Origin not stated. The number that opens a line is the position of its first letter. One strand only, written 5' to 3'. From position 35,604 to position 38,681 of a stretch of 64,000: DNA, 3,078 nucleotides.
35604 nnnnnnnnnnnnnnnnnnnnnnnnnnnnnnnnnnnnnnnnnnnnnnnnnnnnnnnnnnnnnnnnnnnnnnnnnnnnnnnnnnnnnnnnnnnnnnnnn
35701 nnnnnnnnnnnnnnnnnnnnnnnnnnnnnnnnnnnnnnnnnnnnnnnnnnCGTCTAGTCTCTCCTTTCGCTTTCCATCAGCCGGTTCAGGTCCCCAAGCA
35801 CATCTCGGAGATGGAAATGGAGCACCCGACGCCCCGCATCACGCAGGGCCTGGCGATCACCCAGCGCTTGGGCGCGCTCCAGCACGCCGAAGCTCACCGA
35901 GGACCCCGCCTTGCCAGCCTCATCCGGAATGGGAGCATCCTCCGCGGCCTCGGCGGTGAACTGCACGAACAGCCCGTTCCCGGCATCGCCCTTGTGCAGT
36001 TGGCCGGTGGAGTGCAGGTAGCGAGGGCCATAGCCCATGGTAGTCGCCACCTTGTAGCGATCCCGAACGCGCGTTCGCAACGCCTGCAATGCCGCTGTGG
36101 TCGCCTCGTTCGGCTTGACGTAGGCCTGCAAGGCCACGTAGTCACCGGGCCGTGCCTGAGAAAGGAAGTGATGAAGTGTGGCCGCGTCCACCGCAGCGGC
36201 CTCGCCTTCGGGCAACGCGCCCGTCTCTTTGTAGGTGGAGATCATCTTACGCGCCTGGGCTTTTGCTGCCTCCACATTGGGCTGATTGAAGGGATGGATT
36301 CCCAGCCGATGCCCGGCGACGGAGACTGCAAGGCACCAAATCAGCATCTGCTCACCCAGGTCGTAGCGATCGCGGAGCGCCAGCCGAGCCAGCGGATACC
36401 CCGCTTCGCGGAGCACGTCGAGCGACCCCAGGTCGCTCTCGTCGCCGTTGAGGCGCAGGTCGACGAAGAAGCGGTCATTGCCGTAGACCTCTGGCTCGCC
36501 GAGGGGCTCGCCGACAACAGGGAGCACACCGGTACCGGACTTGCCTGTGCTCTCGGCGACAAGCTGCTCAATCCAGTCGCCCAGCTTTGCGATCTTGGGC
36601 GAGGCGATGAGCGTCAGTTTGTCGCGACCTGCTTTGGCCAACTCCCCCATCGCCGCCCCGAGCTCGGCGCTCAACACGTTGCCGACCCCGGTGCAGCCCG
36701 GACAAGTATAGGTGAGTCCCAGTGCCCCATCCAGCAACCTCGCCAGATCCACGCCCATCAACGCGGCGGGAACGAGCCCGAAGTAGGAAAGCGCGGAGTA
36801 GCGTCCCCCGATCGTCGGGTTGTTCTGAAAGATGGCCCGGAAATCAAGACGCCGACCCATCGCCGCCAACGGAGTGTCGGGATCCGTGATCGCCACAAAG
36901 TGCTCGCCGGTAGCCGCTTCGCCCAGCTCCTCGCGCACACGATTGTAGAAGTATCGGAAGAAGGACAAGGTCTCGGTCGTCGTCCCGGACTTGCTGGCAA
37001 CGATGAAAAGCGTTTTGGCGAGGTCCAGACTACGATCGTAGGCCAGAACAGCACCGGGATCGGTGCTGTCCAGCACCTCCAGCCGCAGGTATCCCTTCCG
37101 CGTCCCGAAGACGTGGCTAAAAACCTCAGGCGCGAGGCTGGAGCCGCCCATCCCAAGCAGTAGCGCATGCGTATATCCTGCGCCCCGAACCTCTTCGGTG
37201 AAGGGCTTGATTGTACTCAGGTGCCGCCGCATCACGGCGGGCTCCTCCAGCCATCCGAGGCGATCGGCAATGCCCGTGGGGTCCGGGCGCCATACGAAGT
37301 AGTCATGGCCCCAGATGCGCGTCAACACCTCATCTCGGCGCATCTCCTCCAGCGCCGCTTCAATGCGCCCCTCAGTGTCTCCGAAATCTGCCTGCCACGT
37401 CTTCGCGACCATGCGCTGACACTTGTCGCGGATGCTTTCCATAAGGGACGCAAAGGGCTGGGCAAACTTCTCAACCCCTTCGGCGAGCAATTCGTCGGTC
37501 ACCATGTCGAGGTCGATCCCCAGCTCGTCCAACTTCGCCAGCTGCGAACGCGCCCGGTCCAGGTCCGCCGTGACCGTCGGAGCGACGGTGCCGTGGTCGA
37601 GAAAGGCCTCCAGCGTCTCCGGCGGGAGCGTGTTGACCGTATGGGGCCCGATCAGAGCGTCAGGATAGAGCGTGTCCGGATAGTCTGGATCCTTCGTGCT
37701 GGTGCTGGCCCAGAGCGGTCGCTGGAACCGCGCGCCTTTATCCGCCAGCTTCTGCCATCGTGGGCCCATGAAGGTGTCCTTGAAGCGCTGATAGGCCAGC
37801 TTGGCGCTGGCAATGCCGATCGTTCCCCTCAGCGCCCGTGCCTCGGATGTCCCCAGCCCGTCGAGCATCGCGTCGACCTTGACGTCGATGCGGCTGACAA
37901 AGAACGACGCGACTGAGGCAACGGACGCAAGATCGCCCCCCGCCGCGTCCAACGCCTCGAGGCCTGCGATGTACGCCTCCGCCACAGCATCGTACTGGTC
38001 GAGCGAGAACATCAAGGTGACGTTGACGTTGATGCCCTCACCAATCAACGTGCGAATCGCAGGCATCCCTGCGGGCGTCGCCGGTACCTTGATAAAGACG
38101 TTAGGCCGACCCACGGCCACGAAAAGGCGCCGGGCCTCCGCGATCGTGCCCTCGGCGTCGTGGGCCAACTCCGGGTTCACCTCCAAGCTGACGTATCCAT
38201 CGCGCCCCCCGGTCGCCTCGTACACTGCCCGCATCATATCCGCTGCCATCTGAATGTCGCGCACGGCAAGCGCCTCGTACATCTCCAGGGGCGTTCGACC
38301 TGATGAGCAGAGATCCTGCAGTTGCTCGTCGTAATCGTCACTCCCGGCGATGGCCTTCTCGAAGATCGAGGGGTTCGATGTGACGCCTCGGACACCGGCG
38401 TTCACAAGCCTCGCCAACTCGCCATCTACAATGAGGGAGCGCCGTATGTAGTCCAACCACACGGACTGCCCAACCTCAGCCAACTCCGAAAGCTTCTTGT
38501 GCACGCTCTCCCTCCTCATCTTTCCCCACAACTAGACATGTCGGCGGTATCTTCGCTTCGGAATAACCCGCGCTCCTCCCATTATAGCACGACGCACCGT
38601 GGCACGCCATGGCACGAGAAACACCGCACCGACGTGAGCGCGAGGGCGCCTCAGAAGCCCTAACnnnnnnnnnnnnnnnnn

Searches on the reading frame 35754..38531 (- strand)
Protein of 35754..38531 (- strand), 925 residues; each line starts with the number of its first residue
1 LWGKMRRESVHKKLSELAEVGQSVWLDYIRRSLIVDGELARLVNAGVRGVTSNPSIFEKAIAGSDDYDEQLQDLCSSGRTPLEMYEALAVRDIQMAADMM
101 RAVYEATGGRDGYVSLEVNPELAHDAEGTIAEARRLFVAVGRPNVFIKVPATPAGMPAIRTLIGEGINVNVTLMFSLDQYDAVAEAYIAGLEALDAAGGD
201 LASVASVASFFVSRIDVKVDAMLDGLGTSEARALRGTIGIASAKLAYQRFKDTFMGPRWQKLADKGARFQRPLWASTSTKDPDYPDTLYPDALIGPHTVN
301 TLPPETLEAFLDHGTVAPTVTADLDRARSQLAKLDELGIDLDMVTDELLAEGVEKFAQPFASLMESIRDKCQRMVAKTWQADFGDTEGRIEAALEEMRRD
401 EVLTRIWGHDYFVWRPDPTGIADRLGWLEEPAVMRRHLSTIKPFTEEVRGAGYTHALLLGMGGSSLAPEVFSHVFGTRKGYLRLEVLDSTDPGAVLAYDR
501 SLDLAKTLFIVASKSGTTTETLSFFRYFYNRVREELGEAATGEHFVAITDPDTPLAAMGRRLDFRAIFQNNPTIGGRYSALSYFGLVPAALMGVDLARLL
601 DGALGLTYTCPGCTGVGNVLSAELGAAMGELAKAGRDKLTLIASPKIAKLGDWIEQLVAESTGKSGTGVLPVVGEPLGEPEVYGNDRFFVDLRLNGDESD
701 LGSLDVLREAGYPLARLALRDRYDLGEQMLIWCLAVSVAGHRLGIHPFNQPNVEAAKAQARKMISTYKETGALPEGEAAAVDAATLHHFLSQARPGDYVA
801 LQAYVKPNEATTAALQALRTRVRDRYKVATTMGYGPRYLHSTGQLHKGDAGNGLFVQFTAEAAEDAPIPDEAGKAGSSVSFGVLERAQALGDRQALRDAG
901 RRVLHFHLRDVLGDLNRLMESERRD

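Call 43: search_protein_families(library=pfam, proteins=[window:35754-38531:-], max_evalue=0.001)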
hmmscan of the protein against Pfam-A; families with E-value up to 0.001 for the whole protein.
window:35754-38531:- (925 aa): 2 families
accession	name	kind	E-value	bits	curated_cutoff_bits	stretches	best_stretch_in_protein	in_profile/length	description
PF00923.25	TAL_FSA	-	2.6e-88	296.5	27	1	24-367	1-285/285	Transaldolase/Fructose-6-phosphate aldolase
PF00342.24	PGI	-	1.2e-16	60.9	22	1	439-605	74-248/486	Phosphoglucose isomerase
